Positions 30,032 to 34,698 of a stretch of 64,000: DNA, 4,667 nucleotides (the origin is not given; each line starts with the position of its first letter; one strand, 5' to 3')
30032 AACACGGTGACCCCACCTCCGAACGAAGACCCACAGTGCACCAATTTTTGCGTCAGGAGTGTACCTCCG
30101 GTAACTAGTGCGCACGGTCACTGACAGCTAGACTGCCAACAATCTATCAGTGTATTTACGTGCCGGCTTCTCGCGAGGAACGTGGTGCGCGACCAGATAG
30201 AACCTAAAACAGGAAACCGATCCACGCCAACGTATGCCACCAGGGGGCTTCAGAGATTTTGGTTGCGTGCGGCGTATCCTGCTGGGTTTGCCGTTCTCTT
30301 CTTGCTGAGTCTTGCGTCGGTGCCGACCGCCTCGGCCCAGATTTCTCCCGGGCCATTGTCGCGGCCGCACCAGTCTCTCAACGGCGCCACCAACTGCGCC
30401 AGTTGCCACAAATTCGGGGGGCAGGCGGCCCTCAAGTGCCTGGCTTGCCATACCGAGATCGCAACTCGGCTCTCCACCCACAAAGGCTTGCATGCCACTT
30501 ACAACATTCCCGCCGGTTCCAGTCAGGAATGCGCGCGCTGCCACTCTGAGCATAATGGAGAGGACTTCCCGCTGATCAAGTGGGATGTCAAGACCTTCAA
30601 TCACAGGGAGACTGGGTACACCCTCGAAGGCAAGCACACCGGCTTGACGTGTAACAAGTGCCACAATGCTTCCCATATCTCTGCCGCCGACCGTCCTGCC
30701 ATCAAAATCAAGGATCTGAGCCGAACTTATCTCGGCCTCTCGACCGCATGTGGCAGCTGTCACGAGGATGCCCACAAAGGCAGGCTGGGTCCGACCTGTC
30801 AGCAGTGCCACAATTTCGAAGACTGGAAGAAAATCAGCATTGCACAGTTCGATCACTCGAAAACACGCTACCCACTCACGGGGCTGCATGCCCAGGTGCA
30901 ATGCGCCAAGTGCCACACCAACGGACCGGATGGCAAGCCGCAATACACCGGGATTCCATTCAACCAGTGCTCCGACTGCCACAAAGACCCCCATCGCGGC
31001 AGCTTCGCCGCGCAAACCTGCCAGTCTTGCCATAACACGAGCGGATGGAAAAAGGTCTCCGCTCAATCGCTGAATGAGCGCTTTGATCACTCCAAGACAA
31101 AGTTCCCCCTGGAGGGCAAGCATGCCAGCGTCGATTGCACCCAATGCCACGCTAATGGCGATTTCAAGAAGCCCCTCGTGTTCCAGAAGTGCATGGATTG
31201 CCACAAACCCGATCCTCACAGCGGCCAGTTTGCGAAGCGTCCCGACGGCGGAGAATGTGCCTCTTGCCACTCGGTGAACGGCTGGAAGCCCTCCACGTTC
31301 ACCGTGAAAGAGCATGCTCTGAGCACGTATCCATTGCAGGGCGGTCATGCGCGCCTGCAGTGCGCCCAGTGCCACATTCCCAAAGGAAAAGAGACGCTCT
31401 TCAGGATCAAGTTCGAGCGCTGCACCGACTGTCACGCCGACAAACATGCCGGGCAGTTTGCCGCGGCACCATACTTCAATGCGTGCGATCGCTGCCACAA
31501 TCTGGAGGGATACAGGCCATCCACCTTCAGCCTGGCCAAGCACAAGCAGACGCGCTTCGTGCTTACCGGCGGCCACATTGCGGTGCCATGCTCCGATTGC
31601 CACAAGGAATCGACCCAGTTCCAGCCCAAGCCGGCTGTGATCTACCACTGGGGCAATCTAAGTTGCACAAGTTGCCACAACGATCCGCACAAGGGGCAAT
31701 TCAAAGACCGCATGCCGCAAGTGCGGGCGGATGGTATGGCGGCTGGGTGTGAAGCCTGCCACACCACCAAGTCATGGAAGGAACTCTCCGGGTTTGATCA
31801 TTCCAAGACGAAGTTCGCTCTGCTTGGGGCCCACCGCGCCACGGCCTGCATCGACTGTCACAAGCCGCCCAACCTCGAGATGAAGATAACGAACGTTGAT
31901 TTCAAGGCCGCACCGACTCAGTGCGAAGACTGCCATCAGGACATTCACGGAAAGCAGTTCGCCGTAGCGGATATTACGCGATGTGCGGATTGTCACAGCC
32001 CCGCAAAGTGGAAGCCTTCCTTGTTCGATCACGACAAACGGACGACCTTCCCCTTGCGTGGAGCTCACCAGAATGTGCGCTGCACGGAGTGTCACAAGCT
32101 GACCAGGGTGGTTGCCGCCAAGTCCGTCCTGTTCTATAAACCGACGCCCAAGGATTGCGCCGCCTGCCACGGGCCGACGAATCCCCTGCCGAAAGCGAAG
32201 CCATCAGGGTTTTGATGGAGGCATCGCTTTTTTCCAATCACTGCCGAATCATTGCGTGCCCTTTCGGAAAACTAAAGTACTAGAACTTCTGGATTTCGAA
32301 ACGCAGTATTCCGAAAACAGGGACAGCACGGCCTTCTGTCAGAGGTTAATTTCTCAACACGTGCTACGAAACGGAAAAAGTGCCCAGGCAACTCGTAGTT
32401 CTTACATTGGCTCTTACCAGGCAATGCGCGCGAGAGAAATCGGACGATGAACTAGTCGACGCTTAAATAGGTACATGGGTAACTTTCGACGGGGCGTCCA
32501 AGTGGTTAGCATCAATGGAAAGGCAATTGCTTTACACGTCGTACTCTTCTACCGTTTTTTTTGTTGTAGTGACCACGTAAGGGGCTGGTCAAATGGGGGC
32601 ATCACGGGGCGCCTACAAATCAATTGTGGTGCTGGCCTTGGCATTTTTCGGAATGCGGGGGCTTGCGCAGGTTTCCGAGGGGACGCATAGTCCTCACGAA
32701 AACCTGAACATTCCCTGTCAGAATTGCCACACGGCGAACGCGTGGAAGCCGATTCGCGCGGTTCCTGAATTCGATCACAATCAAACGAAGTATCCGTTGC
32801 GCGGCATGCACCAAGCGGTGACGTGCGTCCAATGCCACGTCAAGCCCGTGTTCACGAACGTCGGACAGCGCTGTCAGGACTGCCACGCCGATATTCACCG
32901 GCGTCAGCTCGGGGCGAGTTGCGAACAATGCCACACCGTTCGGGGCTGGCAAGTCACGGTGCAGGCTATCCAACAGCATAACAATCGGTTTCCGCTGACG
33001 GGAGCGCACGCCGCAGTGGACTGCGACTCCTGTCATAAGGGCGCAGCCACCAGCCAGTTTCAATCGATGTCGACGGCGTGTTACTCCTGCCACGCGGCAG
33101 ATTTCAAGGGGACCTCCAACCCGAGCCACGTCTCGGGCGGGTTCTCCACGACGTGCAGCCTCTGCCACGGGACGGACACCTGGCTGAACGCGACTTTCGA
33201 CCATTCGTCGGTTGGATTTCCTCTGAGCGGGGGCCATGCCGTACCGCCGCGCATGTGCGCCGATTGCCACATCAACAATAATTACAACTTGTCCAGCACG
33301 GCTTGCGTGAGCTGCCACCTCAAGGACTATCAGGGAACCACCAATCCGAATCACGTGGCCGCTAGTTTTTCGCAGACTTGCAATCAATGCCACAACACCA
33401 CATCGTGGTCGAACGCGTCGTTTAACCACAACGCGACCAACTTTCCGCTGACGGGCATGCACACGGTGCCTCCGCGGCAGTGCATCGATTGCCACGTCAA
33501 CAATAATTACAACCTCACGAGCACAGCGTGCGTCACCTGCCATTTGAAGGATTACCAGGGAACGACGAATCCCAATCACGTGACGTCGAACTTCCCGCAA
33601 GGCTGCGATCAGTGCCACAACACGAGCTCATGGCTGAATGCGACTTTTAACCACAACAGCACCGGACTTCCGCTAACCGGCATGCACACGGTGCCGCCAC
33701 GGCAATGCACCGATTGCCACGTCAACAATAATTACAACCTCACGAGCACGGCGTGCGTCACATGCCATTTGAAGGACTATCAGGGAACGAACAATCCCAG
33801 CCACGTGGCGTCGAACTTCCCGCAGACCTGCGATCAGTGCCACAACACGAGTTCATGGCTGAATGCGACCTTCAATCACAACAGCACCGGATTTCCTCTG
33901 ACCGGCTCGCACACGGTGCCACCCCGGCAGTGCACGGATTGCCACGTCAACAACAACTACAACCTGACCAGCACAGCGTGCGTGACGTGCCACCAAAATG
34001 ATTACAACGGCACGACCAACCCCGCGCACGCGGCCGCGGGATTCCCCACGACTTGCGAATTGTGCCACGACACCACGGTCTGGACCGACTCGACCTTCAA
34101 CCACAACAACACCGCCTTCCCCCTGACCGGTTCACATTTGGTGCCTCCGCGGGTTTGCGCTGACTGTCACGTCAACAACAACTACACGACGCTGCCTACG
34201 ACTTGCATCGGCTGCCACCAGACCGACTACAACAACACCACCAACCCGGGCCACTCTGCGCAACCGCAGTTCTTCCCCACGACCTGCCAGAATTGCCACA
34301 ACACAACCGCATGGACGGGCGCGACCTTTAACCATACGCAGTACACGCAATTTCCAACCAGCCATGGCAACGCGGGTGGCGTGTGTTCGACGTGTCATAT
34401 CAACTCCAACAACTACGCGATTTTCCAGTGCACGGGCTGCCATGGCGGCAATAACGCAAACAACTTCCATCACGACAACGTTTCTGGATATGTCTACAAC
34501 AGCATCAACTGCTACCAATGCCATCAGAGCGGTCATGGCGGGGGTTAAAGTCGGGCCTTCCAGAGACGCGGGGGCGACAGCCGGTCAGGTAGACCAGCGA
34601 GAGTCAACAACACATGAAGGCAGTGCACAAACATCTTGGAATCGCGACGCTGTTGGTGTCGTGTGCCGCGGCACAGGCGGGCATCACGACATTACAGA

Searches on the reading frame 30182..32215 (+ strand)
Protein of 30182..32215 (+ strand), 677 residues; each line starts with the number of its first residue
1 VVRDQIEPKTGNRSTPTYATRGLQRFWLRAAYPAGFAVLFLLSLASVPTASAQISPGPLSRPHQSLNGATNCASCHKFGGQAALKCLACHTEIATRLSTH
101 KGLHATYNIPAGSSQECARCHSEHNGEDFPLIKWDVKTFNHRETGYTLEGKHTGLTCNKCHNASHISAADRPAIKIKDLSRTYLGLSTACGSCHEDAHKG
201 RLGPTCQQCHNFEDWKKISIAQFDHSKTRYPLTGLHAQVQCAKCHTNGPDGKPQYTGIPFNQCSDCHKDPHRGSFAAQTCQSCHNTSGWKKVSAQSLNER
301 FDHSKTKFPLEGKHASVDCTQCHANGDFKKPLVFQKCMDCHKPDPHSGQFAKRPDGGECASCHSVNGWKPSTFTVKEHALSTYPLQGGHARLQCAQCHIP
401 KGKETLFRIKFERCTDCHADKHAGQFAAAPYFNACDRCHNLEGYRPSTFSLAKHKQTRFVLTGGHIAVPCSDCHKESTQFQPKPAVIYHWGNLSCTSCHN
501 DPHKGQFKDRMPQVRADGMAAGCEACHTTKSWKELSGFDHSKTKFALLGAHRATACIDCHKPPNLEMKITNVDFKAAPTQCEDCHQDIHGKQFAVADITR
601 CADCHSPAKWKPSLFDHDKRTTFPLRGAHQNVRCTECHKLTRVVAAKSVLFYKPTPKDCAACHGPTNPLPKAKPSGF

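Call 22: search_protein_families(library=pfam, proteins=[window:30182-32215:+], max_evalue=0.00001)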
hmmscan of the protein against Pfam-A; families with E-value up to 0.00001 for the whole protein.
window:30182-32215:+ (677 aa): 4 families
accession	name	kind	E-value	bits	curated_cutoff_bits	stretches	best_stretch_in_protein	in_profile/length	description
PF14522.11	Cytochrome_C7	-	4.7e-30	103.7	24.8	1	153-211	12-67/67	Cytochrome c7 and related cytochrome c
PF14537.11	Cytochrom_c3_2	-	2.5e-22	79.6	25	0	262-342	8-79/79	Cytochrome c3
PF02085.21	Cytochrom_CIII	-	3e-18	66.5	22.9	0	578-663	30-101/101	Class III cytochrome C family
PF22113.1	Mtrc-MtrF_II-IV_dom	-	2.2e-12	47.3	30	0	410-563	5-166/176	Outer membrane cytochrome MtrC/MtrF-like, domains II/IV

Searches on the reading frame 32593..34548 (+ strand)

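Call 22: search_protein_families(library=pfam, proteins=[window:32593-34548:+], max_evalue=0.00001)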
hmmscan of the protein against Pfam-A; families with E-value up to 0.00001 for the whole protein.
window:32593-34548:+ (651 aa): 4 families
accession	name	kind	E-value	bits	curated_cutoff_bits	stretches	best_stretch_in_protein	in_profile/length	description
PF14522.11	Cytochrome_C7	-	2.9e-30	104.3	24.8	0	32-98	5-66/67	Cytochrome c7 and related cytochrome c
PF14537.11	Cytochrom_c3_2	-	1.9e-20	73.5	25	0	385-468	6-79/79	Cytochrome c3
PF22113.1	Mtrc-MtrF_II-IV_dom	-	2.4e-19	70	30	2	292-454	4-166/176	Outer membrane cytochrome MtrC/MtrF-like, domains II/IV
PF02085.21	Cytochrom_CIII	-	1.2e-15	58.1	22.9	0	521-573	32-86/101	Class III cytochrome C family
